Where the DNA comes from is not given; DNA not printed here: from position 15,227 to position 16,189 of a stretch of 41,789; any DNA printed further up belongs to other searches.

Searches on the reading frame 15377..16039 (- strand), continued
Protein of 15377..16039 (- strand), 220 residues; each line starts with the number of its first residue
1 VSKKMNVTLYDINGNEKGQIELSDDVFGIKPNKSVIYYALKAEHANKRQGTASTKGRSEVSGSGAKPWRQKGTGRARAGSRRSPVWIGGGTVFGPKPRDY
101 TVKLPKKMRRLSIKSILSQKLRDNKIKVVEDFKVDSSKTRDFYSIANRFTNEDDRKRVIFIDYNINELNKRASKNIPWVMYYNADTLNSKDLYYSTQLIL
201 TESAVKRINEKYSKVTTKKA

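Call 26: list_cluster_members(proteins=[P0046, P0050, P0089, P0097, P0010, P0049, P0071, P0154, P0217, P0125])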
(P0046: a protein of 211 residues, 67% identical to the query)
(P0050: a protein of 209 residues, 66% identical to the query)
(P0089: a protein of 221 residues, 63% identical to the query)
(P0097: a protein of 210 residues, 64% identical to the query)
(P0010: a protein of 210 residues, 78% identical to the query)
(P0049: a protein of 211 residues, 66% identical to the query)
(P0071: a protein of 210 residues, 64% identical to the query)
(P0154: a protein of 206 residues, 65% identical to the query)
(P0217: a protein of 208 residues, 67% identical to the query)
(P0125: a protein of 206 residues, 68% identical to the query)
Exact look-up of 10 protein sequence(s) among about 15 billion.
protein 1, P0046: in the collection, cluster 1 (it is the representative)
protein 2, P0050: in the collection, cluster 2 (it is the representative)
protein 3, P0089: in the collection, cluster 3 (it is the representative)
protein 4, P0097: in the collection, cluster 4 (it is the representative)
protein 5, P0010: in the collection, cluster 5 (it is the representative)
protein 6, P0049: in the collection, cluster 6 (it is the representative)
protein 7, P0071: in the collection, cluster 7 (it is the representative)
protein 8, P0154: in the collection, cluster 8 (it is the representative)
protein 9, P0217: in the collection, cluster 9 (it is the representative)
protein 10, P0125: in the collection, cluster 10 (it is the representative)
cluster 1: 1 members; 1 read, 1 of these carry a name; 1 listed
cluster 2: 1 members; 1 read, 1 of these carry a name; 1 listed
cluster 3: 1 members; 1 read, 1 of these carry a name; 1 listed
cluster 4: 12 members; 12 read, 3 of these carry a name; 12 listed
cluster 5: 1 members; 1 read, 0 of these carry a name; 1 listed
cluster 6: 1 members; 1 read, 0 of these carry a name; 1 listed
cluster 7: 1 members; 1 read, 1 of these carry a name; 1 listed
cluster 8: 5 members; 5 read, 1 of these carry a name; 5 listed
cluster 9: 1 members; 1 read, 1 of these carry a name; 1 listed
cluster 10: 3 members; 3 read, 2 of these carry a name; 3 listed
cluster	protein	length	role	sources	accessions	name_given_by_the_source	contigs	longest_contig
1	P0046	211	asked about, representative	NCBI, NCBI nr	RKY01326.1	MAG: 50S ribosomal protein L4 [Spirochaetes bacterium] | MAG: 50S ribosomal protein L4 [Spirochaetota bacterium]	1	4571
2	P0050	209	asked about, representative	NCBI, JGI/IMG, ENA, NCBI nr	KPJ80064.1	MAG: 50S ribosomal protein L4 [Spirochaetes bacterium DG_61]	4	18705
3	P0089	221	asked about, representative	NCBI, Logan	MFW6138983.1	MAG: 50S ribosomal protein L4 [Spirochaetota bacterium]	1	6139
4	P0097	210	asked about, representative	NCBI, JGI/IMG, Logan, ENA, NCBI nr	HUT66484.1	MAG TPA: 50S ribosomal protein L4 [Spirochaetota bacterium] | 50S ribosomal protein L4 [Spirochaetota bacterium]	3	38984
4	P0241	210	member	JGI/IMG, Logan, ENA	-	large subunit ribosomal protein L4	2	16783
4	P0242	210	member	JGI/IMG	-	large subunit ribosomal protein L4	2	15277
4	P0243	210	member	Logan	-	-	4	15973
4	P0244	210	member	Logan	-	-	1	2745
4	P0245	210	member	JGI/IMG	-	-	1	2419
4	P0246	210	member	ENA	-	-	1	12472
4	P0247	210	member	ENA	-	-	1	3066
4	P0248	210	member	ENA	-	-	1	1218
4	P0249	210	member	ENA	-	-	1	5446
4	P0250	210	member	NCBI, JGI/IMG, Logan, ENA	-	-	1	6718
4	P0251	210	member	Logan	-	-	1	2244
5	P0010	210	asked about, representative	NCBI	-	-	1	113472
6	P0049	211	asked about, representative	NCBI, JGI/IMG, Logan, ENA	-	-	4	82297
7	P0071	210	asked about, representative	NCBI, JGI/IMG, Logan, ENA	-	large subunit ribosomal protein L4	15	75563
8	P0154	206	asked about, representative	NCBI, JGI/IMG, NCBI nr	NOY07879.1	MAG: 50S ribosomal protein L3 [Spirochaetes bacterium] | 50S ribosomal protein L3 [Spirochaetota bacterium]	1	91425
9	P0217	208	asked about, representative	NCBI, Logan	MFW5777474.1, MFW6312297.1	MAG: 50S ribosomal protein L3 [Spirochaetota bacterium]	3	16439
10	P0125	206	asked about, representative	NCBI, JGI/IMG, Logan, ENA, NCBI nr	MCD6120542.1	MAG: 50S ribosomal protein L3 [Spirochaetales bacterium] | 50S ribosomal protein L3 [Spirochaetales bacterium]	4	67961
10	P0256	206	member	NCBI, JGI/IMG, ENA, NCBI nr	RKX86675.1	MAG: 50S ribosomal protein L3 [Spirochaetes bacterium] | MAG: 50S ribosomal protein L3 [Spirochaetota bacterium]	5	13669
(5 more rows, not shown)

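Call 27: find_encoding_contigs(protein=P0125, flank=6000, max_places=5)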
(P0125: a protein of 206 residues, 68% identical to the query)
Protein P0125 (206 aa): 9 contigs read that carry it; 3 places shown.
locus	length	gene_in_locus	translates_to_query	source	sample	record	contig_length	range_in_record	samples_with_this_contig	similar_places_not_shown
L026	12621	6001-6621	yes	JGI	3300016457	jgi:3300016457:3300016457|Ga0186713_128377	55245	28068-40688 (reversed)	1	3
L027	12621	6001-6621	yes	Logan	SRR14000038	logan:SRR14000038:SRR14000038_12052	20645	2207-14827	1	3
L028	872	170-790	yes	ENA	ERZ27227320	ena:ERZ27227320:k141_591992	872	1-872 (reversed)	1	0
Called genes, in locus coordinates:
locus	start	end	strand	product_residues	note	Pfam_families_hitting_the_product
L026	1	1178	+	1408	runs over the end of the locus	PF04997:RNA_pol_Rpb1_1, PF00623:RNA_pol_Rpb1_2, PF04983:RNA_pol_Rpb1_3, PF05000:RNA_pol_Rpb1_4, PF04998:RNA_pol_Rpb1_5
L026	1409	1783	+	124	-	PF00164:Ribosom_S12_S23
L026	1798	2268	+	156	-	PF00177:Ribosomal_S7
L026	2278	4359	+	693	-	PF00009:GTP_EFTU, PF03144:GTP_EFTU_D2, PF22042:EF-G_D2, PF14492:EFG_III, PF16658:RF3_C (weak), PF03764:EFG_IV, PF00679:EFG_C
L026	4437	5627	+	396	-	PF00009:GTP_EFTU, PF03144:GTP_EFTU_D2, PF03143:GTP_EFTU_D3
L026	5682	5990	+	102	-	PF00338:Ribosomal_S10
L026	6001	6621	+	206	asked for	PF00297:Ribosomal_L3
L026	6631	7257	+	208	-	PF00573:Ribosomal_L4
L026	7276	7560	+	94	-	PF00276:Ribosomal_L23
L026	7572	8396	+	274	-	PF00181:Ribosomal_L2_N, PF03947:Ribosomal_L2_C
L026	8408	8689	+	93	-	PF00203:Ribosomal_S19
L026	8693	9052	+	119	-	PF00237:Ribosomal_L22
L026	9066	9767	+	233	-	PF07650:KH_2, PF00189:Ribosomal_S3_C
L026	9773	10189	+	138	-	PF00252:Ribosomal_L16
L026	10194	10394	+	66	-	PF00831:Ribosomal_L29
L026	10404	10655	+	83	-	PF00366:Ribosomal_S17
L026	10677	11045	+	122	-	PF00238:Ribosomal_L14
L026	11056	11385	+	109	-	PF00467:KOW, PF23287:KOW7_SPT5 (weak), PF17136:ribosomal_L24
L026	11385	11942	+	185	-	PF00281:Ribosomal_L5, PF00673:Ribosomal_L5_C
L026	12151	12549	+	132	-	PF00410:Ribosomal_S8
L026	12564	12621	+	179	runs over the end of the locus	PF00347:Ribosomal_L6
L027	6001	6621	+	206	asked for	PF00297:Ribosomal_L3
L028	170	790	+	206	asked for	PF00297:Ribosomal_L3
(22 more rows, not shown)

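Call 31: find_related_loci(query=A1, collection=metagenome_contigs, flank=10000)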
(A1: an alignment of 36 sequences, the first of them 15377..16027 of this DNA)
Query A1 (216 aa) in metagenome_contigs; peptide patterns used: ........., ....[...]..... (x = any residue, [..] = any of these).
600 stretches matched a pattern (row limit reached: there are more); 600 encode a relative of the query (tblastn E <= 1e-3); the best 80 are kept; 80 distinct loci.
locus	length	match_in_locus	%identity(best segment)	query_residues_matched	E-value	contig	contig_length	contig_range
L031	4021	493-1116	64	1-208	2e-88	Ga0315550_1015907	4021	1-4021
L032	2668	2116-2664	64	1-183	7e-79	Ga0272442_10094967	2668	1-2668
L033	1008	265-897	50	1-214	1e-73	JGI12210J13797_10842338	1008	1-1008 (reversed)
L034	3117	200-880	47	1-209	7e-64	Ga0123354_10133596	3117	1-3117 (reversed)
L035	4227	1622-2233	46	3-209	5e-57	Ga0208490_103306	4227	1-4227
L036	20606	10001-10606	47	5-209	1e-55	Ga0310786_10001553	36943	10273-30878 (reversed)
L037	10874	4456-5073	45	2-208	1e-55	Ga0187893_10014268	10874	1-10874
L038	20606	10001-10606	43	2-206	2e-55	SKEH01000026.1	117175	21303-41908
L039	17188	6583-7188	42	2-206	9e-55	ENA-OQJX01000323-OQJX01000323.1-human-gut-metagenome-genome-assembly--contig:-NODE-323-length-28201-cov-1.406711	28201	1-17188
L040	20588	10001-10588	48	5-204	2e-54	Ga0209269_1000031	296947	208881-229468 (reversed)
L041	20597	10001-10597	45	3-205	4e-54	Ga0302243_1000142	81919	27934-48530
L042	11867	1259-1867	43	3-206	1e-53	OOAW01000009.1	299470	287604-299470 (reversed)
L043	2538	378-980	43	1-204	3e-54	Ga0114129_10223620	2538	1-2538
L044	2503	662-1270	41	4-209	4e-54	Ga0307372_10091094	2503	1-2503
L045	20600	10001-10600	46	2-206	1e-53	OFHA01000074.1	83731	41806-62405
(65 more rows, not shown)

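Call 46: search_protein_representatives(alignment_id=A2)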
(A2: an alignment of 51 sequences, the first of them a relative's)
Query: 51 sequences, 206 profile positions. Proteins with E-value up to 0.001 (for the whole library): 14971; up to 1e-10: 7726; up to 1e-30: 1963. The best 150 are listed.
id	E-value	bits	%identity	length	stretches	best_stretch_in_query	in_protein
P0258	1.4e-86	305.4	-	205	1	1-206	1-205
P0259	2.2e-73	262.3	-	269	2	42-206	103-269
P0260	3.4e-73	261.7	-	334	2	3-182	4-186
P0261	2.4e-70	252.4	-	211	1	1-206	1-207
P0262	3.0e-68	245.6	-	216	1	1-206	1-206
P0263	3.3e-67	242.2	-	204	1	1-202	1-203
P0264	8.5e-67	240.8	-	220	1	3-204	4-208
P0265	1.4e-66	240.2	-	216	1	2-205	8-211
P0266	3.0e-66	239.0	-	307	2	73-205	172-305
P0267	1.0e-65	237.3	-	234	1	3-206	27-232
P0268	1.8e-65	236.5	-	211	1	3-202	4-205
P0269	2.6e-65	236.0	-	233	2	20-206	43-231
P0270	2.7e-65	235.9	-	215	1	2-205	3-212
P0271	6.1e-65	234.8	-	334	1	1-203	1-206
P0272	7.6e-65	234.4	-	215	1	1-205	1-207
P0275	4.9e-64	231.8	-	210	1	1-204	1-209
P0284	7.4e-63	228.0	-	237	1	3-206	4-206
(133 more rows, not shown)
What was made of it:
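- Tried and rejected: A spirochaete L3 profile run against 50%-identity cluster representatives (call 46) surfaced L3 variants with 60-100 aa insertions (P0259, P0266).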

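Call 48: list_cluster_members(proteins=[P0259, P0266, P0261, P0263, P0262, P0258, P0269, P0275, P0284, P0265])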
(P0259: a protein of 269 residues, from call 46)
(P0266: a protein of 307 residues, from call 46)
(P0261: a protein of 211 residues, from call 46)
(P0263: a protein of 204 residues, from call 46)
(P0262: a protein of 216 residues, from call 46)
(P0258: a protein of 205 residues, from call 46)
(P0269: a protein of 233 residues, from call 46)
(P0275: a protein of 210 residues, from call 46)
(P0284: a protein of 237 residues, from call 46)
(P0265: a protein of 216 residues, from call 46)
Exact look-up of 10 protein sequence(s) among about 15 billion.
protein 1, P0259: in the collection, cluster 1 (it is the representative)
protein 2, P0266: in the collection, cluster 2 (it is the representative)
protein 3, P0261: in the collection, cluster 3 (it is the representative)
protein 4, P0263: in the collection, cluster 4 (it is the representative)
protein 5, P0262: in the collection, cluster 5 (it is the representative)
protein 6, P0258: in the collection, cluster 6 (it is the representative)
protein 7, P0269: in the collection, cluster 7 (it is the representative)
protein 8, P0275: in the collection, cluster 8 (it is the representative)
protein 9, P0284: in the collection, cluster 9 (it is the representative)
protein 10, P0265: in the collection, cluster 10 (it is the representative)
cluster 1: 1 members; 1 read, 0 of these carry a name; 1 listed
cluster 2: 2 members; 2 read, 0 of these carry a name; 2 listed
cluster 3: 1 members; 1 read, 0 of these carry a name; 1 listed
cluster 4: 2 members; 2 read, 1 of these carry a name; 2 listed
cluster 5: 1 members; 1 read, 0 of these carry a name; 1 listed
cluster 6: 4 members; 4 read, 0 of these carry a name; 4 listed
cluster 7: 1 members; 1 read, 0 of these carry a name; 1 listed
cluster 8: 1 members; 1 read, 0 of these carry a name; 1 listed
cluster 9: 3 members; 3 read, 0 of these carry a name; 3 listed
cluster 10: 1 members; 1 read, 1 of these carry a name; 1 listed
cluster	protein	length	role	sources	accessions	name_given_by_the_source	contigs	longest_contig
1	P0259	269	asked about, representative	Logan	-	-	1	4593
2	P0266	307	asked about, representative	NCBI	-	-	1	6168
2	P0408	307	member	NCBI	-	-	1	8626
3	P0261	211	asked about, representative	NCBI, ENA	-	-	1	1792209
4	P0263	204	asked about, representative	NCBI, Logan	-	-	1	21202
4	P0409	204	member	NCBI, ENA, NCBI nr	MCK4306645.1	50S ribosomal protein L3 [candidate division WOR-3 bacterium]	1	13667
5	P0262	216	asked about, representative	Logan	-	-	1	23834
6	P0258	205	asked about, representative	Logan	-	-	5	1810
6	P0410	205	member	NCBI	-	-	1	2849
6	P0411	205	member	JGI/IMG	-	-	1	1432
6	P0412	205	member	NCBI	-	-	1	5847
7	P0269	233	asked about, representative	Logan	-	-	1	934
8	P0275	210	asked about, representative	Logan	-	-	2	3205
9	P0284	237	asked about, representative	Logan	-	-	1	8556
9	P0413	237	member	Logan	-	-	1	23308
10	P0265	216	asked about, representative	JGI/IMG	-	large subunit ribosomal protein L3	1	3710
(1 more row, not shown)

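Call 51: find_homologous_proteins(query=P0259, max_evalue=1e-20)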
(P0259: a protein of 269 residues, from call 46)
Query P0259 (269 aa): 7994 proteins with E <= 1e-20 among 8000 candidates; the best 120 are listed.
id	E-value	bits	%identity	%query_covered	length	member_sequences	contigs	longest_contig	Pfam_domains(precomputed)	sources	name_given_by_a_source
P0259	5.8e-167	572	100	100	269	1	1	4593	PF00297.29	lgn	-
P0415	1.2e-84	302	55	100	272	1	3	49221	PF00297.29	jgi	jgi:large subunit ribosomal protein L3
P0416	4.8e-71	257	45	100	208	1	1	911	PF00297.29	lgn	-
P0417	9.4e-71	257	48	100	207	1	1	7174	PF00297.29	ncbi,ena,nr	ncbi:MAG: 50S ribosomal protein L3 [Spirochaetes bacterium]|nr:50S ribosomal protein L3 [Spirochaeto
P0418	1.1e-69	253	48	100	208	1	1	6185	PF00297.29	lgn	-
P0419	2.6e-68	249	47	100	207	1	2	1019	PF00297.29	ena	-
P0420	9.2e-68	247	46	100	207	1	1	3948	PF00297.29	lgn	-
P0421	3.0e-67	245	66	49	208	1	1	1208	PF00297.29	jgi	jgi:large subunit ribosomal protein L3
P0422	3.2e-67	245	45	97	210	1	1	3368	PF00297.29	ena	-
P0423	3.7e-67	245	46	100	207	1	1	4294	PF00297.29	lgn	-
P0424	7.8e-67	244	63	50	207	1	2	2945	PF00297.29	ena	-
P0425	8.7e-66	240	60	51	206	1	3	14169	PF00297.29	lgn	-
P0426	2.9e-65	239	64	51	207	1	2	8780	PF00297.29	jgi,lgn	jgi:large subunit ribosomal protein L3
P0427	7.0e-65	237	46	100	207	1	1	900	PF00297.29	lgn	-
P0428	7.3e-65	237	61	50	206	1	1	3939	PF00297.29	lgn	-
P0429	9.2e-65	237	46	100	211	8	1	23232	PF00297.29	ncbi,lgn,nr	ncbi:MAG: 50S ribosomal protein L3 [Spirochaetes bacterium]|nr:50S ribosomal protein L3 [Spirochaeto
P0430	1.2e-64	237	45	100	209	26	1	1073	PF00297.29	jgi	jgi:large subunit ribosomal protein L3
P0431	5.8e-64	234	43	100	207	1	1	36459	PF00297.29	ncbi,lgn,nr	ncbi:MAG: 50S ribosomal protein L3 [Spirochaetes bacterium]|nr:50S ribosomal protein L3 [Spirochaeto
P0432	1.0e-63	233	59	50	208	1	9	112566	PF00297.29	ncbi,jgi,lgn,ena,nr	ncbi:MAG: 50S ribosomal protein L3 [Spirochaetes bacterium GWD1_27_9]|nr:MAG: 50S ribosomal protein 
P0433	1.5e-63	233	46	100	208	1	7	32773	PF00297.29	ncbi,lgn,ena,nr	ncbi:MAG: 50S ribosomal protein L3 [Spirochaetes bacterium]|nr:50S ribosomal protein L3 [Spirochaeto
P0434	2.1e-63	232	62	50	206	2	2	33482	PF00297.29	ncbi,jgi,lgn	-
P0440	3.2e-62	229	58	60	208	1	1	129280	PF00297.29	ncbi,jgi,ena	-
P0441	4.2e-62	228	61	53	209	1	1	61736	PF00297.29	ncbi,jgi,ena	-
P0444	2.3e-61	226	52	55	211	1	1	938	PF00297.29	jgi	jgi:large subunit ribosomal protein L3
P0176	8.8e-61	224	59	46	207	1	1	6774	PF00297.29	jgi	jgi:large subunit ribosomal protein L3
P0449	2.2e-60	223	45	100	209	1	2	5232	PF00297.29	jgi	jgi:large subunit ribosomal protein L3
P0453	3.2e-60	222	59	49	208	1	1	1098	PF00297.29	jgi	jgi:large subunit ribosomal protein L3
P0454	3.3e-60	222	50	62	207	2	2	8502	PF00297.29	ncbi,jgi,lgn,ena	-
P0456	4.2e-60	222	56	51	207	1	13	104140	PF00297.29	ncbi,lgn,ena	-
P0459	9.5e-60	220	60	48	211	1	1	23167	PF00297.29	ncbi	-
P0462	1.2e-59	220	41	99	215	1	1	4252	PF00297.29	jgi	jgi:large subunit ribosomal protein L3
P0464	2.8e-59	219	56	51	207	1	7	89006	PF00297.29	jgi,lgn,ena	jgi:large subunit ribosomal protein L3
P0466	3.6e-59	219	56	51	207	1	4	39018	PF00297.29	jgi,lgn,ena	jgi:large subunit ribosomal protein L3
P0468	5.5e-59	218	56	51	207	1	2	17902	PF00297.29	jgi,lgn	jgi:large subunit ribosomal protein L3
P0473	1.2e-58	217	49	59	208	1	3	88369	PF00297.29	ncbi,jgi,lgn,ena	jgi:large subunit ribosomal protein L3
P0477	1.6e-58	216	60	52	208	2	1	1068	PF00297.29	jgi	jgi:large subunit ribosomal protein L3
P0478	2.0e-58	216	57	51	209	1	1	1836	PF00297.29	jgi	jgi:large subunit ribosomal protein L3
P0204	2.6e-58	216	54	62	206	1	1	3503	PF00297.29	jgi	jgi:large subunit ribosomal protein L3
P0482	3.3e-58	215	58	51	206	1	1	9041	PF00297.29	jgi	jgi:large subunit ribosomal protein L3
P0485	5.2e-58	215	60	50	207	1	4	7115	PF00297.29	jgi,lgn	jgi:large subunit ribosomal protein L3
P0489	7.7e-58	214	45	100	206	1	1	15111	PF00297.29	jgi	jgi:large subunit ribosomal protein L3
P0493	2.5e-57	213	58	53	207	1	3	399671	PF00297.29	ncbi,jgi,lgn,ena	jgi:large subunit ribosomal protein L3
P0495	2.6e-57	212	53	62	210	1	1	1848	PF00297.29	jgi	jgi:large subunit ribosomal protein L3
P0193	6.5e-57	211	54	59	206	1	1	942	PF00297.29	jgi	jgi:large subunit ribosomal protein L3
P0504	1.1e-56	210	41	100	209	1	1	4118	PF00297.29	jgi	jgi:large subunit ribosomal protein L3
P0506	1.2e-56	210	39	100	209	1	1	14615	PF00297.29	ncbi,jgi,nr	ncbi:MAG: 50S ribosomal protein L3 [Spirochaetaceae bacterium]|jgi:large subunit ribosomal protein L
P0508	1.3e-56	210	43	100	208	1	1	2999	PF00297.29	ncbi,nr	ncbi:MAG: 50S ribosomal protein L3 [Spirochaetales bacterium]|nr:MAG: 50S ribosomal protein L3 [Spir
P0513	3.1e-56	209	54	49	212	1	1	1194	PF00297.29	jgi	jgi:large subunit ribosomal protein L3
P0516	4.3e-56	208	57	51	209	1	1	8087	PF00297.29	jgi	jgi:large subunit ribosomal protein L3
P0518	4.7e-56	208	40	100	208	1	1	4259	PF00297.29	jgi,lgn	jgi:large subunit ribosomal protein L3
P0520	6.0e-56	208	58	51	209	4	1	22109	PF00297.29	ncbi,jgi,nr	ncbi:MAG: 50S ribosomal protein L3 [Spirochaetaceae bacterium]|jgi:large subunit ribosomal protein L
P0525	1.0e-55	207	42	100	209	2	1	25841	PF00297.29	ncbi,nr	ncbi:MAG: 50S ribosomal protein L3 [Spirochaetaceae bacterium]|nr:50S ribosomal protein L3 [Spirocha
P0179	1.1e-55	207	51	53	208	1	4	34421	PF00297.29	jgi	jgi:large subunit ribosomal protein L3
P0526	1.2e-55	207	45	100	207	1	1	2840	PF00297.29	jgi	jgi:large subunit ribosomal protein L3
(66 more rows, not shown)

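Call 53: list_cluster_members(proteins=[P0417, P0429, P0431, P0433, P0434, P0440, P0441, P0459, P0454, P0473])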
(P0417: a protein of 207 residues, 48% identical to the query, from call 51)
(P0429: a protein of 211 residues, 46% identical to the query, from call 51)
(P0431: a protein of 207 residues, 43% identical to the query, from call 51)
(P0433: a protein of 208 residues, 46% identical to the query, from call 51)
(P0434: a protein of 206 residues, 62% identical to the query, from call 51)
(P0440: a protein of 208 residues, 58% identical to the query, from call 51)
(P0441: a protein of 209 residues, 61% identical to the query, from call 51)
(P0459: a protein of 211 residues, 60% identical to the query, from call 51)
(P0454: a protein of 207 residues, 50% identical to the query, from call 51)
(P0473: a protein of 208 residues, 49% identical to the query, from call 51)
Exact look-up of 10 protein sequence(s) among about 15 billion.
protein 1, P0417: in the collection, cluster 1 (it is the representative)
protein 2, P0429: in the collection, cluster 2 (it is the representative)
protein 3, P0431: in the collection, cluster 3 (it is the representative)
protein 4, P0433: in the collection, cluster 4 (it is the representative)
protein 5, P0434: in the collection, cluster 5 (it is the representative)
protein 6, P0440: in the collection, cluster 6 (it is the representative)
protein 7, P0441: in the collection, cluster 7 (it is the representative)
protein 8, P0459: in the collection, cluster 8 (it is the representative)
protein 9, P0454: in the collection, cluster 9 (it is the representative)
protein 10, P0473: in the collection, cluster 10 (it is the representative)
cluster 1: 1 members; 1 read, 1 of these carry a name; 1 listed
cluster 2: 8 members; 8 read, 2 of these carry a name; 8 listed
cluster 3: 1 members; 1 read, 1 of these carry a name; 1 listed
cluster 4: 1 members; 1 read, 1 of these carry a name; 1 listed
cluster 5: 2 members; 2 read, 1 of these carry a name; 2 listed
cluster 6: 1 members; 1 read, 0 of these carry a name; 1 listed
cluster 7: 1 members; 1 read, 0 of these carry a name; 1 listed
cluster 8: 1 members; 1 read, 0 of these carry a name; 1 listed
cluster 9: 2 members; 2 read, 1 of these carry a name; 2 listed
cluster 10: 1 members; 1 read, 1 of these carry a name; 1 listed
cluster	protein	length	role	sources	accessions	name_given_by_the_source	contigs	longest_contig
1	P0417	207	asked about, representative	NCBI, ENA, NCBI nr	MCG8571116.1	MAG: 50S ribosomal protein L3 [Spirochaetes bacterium] | 50S ribosomal protein L3 [Spirochaetota bacterium]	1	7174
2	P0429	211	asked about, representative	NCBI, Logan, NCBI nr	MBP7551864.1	MAG: 50S ribosomal protein L3 [Spirochaetes bacterium] | 50S ribosomal protein L3 [Spirochaetota bacterium]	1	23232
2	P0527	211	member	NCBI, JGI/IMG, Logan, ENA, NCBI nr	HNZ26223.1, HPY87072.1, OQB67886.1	MAG TPA: 50S ribosomal protein L3 [Spirochaetota bacterium] | large subunit ribosomal protein L3 | MAG: 50S ribosomal protein L3 [Spirochaetes bacterium ADurb.Bin133]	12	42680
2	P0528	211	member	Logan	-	-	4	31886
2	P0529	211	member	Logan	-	-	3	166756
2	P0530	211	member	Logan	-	-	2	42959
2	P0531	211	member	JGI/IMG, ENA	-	-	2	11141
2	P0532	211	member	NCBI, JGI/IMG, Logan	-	-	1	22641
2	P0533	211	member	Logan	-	-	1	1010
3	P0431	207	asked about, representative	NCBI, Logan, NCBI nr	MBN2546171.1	MAG: 50S ribosomal protein L3 [Spirochaetes bacterium] | 50S ribosomal protein L3 [Spirochaetota bacterium]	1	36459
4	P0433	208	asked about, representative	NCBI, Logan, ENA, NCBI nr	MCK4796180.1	MAG: 50S ribosomal protein L3 [Spirochaetes bacterium] | 50S ribosomal protein L3 [Spirochaetota bacterium]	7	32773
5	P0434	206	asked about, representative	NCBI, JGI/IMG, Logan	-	-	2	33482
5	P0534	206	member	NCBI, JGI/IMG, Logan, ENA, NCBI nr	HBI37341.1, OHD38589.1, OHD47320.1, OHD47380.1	MAG: 50S ribosomal protein L3 [Spirochaetes bacterium GWF1_31_7] | MAG: 50S ribosomal protein L3 [Spirochaetes bacterium GWE1_32_154]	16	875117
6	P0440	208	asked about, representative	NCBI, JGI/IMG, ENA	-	-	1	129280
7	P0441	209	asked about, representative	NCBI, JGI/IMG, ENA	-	-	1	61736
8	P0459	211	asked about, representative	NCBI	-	-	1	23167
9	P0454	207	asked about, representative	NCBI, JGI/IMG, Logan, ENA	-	-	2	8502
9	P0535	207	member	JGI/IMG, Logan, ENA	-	large subunit ribosomal protein L3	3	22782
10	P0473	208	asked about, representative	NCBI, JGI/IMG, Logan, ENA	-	large subunit ribosomal protein L3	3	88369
